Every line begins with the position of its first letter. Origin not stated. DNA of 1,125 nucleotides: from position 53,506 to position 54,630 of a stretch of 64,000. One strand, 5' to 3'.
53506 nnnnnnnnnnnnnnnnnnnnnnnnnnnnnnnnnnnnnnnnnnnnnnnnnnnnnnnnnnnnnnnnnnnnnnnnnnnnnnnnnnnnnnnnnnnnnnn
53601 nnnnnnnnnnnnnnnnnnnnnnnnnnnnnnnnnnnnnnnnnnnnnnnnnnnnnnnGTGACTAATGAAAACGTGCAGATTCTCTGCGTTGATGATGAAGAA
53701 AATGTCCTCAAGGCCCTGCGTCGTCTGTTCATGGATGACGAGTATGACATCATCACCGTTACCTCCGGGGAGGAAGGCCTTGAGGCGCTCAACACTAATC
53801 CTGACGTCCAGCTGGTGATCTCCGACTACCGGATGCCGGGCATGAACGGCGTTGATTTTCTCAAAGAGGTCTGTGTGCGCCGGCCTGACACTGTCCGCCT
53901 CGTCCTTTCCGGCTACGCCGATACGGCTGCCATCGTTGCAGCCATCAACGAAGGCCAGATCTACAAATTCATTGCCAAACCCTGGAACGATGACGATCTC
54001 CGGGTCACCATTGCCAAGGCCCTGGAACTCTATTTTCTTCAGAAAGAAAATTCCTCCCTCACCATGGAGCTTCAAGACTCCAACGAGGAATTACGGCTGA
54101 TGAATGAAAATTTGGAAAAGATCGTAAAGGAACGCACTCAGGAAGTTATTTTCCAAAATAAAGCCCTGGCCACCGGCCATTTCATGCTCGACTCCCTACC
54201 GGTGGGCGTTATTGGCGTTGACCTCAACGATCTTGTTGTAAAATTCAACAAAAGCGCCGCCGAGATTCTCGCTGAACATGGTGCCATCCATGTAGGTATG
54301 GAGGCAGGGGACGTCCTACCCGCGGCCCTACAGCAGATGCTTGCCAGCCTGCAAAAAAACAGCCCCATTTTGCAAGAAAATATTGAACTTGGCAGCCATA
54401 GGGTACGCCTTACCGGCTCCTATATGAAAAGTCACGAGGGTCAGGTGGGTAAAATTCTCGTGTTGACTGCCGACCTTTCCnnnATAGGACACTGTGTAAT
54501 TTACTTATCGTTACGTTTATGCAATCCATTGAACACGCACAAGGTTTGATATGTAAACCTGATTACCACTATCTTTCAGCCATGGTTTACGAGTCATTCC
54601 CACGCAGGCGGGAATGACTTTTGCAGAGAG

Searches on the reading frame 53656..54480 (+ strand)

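Call 22: search_protein_families(library=pfam, proteins=[window:53656-54480:+], max_evalue=0.0001)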
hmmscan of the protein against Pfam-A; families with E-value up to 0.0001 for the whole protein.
window:53656-54480:+ (275 aa): 1 family
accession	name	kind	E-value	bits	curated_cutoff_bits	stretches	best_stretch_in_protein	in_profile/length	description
PF00072.30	Response_reg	-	1.1e-21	77.5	30.2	1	8-119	1-110/111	Response regulator receiver domain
